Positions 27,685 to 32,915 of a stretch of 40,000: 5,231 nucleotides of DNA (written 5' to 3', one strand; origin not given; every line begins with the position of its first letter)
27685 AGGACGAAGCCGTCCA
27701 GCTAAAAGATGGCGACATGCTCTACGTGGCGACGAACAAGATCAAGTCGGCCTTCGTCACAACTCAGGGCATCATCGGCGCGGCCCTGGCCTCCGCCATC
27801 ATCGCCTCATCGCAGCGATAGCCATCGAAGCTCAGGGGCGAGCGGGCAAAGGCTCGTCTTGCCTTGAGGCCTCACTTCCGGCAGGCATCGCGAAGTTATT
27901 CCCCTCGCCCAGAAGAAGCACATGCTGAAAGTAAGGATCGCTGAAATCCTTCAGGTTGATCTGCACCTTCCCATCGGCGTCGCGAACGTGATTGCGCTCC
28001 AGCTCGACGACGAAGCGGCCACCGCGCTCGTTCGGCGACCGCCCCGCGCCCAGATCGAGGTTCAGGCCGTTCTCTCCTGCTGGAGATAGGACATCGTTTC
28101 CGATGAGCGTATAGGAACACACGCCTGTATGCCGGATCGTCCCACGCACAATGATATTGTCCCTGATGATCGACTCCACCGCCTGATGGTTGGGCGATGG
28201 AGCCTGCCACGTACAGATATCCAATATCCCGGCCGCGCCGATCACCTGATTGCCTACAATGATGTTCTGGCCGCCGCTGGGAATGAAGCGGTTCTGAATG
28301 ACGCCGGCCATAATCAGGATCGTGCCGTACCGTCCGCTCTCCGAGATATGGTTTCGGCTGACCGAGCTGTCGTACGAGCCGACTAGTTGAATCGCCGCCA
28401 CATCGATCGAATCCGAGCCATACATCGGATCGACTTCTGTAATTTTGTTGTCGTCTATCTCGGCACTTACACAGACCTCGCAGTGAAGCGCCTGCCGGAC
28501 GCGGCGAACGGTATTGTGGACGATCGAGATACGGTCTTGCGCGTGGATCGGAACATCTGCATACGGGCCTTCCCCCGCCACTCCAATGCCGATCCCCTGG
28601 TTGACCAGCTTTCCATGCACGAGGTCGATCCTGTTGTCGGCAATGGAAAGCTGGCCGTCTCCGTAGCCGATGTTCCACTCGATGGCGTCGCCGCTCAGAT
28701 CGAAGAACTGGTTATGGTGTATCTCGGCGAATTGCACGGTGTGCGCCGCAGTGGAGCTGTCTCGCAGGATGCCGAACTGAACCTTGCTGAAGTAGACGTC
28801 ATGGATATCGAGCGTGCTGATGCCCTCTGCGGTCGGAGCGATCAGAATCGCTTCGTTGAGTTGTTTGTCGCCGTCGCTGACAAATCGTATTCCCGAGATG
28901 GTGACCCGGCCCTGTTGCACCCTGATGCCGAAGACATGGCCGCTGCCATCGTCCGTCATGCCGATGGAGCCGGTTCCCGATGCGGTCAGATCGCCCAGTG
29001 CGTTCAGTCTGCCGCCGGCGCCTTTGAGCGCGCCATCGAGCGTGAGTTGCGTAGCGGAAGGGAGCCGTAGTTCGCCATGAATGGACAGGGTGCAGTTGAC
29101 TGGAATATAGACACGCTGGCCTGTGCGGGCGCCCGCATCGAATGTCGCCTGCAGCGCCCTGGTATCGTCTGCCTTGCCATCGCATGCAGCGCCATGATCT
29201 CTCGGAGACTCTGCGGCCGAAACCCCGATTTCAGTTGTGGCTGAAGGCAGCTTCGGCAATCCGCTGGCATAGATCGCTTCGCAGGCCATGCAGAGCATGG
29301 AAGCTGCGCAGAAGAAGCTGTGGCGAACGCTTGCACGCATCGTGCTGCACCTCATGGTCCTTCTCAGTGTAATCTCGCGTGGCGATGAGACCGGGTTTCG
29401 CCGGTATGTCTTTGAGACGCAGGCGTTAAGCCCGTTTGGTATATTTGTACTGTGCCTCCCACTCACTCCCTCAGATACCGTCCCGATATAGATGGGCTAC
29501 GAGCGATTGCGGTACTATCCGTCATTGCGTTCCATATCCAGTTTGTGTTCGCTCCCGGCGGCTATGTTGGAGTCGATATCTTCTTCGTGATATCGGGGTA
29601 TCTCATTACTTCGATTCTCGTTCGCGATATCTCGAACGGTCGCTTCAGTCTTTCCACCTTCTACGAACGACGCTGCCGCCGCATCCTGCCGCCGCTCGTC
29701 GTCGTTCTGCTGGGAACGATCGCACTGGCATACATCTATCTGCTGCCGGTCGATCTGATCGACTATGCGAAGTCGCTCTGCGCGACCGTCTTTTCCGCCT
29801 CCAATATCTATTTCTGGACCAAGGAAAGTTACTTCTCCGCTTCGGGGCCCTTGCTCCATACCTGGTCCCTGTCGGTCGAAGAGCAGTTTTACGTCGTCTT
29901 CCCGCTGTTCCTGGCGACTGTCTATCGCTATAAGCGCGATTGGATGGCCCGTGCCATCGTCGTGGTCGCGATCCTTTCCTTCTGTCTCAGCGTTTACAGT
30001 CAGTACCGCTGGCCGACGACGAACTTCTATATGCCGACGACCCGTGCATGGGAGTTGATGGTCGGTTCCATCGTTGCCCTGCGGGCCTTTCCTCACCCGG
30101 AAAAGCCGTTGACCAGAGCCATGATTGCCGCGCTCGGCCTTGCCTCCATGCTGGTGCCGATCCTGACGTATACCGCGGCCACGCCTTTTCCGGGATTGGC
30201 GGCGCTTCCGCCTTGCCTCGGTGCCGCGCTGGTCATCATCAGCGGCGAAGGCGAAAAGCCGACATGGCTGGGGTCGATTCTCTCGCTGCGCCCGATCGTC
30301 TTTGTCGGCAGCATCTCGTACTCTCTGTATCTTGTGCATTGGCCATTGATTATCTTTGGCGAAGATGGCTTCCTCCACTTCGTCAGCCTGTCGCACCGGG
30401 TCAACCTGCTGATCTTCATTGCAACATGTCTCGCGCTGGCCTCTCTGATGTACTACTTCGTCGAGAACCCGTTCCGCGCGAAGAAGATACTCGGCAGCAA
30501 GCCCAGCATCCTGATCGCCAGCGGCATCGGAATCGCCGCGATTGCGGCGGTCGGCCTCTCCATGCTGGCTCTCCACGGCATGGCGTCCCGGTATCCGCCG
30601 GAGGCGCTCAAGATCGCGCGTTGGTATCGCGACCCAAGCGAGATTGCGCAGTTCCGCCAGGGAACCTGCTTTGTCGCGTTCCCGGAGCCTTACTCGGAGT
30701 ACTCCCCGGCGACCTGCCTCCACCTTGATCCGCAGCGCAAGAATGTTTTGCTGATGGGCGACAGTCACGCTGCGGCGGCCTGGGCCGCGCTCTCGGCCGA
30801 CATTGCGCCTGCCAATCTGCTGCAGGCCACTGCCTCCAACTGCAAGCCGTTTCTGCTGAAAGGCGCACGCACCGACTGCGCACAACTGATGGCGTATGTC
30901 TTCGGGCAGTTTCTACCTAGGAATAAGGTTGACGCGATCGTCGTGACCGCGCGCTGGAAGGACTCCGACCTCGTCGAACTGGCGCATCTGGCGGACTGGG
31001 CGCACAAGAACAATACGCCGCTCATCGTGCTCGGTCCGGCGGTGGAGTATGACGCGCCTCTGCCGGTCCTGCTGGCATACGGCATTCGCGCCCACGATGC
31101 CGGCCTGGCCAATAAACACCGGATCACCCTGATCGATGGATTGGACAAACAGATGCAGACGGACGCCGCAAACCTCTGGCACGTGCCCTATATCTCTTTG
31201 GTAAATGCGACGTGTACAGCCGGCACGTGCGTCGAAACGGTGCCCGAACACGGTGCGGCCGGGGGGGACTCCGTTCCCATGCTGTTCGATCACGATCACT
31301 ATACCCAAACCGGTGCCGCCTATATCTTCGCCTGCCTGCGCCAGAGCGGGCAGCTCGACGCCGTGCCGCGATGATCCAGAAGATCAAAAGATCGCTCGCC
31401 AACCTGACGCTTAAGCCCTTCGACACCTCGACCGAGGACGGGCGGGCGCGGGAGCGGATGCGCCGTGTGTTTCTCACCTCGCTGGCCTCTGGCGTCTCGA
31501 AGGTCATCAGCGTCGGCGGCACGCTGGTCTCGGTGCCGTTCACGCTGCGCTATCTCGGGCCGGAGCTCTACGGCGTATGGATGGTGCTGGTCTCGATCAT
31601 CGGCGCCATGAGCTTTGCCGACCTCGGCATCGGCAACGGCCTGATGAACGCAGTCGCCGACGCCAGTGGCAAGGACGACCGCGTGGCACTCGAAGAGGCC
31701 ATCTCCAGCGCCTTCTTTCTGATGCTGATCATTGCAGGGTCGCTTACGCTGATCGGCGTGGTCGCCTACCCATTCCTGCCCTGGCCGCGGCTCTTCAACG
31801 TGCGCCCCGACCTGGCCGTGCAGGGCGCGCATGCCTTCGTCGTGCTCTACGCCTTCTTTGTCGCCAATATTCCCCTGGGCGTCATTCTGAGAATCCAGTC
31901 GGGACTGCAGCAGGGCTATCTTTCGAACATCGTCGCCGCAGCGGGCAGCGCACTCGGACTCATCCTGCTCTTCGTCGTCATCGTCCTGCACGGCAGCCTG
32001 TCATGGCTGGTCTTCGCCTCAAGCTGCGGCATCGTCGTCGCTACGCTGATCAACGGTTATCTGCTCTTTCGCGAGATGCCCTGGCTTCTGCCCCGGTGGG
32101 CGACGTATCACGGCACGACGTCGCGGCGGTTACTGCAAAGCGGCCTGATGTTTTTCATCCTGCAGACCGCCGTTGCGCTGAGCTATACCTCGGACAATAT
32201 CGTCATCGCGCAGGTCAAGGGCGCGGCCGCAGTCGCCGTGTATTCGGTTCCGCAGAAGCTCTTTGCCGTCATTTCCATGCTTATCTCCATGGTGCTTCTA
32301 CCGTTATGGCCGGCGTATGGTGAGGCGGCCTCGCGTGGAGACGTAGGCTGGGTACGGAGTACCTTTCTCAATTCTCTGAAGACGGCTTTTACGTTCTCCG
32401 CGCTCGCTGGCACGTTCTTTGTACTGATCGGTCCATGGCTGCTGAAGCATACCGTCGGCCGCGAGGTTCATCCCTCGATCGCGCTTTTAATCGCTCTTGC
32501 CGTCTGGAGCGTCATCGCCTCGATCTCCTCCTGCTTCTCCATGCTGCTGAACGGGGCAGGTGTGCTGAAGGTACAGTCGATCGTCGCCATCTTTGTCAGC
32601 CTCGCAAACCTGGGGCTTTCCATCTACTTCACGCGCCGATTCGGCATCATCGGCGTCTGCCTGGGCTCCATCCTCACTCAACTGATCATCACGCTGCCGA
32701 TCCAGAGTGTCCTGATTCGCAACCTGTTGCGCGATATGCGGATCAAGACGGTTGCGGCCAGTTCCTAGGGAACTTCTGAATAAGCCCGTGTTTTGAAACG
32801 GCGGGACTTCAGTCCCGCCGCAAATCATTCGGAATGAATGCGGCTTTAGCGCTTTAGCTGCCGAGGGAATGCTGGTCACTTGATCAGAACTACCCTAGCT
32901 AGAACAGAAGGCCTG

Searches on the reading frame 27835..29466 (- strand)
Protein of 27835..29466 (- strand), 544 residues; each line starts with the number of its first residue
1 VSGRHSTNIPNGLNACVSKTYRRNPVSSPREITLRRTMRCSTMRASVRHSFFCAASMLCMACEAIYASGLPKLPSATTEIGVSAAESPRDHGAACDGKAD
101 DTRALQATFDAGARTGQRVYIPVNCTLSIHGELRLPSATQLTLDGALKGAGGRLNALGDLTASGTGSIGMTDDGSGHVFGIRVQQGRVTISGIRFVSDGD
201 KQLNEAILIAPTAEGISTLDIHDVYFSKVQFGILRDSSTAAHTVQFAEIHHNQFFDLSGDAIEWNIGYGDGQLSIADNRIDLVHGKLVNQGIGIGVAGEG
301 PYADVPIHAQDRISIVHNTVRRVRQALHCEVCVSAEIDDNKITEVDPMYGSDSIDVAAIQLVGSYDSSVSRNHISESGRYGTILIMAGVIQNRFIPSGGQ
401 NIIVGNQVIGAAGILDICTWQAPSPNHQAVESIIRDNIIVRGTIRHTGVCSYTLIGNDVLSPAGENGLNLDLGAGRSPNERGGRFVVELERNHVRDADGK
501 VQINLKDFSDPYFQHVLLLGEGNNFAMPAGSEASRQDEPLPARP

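Call 7: search_protein_families(library=pfam, proteins=[window:27835-29466:-])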
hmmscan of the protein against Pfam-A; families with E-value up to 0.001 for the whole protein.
window:27835-29466:- (544 aa): 1 family
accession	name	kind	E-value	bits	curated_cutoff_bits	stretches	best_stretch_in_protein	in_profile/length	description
PF12708.12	Pect-lyase_RHGA_epim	-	0.00023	21.4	27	0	89-145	5-62/213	Rhamnogalacturonase A/epimerase, pectate lyase-like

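Call 12: search_protein_families(library=ncbifam, proteins=[window:27835-29466:-], max_evalue=0.01)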
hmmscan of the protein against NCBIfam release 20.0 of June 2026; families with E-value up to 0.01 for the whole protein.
window:27835-29466:- (544 aa): 2 families
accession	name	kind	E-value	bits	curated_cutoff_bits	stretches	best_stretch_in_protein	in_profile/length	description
NF007517.0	PRK10123.1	equivalog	1.5e-18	66.7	808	1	105-404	45-336/464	colanic acid biosynthesis protein WcaM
TIGR04004.1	WcaM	equivalog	1.8e-18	66.4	794.6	1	104-401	46-335/464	colanic acid biosynthesis protein WcaM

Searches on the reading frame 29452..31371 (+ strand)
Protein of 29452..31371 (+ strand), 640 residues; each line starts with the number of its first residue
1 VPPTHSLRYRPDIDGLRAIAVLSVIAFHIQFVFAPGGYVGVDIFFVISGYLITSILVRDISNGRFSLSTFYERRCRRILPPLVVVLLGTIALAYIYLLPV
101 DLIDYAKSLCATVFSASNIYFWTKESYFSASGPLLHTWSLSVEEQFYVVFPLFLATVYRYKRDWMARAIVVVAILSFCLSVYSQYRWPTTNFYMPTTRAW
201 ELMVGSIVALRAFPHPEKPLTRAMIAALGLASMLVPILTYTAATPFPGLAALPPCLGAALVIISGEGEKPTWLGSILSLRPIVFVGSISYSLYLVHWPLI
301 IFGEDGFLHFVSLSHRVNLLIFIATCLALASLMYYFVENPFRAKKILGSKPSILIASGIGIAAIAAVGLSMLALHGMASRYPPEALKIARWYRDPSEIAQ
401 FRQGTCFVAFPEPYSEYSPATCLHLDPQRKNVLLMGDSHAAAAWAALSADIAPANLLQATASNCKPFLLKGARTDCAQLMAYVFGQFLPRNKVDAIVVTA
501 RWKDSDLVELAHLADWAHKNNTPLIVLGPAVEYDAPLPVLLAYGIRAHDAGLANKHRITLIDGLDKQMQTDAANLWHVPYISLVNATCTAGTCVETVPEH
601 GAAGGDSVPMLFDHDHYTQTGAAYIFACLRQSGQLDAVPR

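Call 11: search_protein_families(library=pfam, proteins=[window:29452-31371:+])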
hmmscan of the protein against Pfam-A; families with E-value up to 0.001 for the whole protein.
window:29452-31371:+ (640 aa): 2 families
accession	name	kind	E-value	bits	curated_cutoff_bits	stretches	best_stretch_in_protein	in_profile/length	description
PF01757.29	Acyl_transf_3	-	1e-35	123.8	31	1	12-330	3-321/326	Acyltransferase domain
PF19040.6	SGNH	-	4.8e-18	66.2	27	1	418-626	11-243/248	SGNH domain (fused to AT3 domains)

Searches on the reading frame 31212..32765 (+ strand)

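Call 11: search_protein_families(library=pfam, proteins=[window:31212-32765:+])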
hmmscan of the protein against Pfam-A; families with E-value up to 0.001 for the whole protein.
window:31212-32765:+ (518 aa): 2 families
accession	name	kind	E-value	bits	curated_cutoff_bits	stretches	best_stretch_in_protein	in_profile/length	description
PF01943.22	Polysacc_synt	-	3.5e-17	63.2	28.2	1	95-363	10-263/274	Polysaccharide biosynthesis protein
PF01554.23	MatE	-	7.1e-08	32.7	24.9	1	320-469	8-158/161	MatE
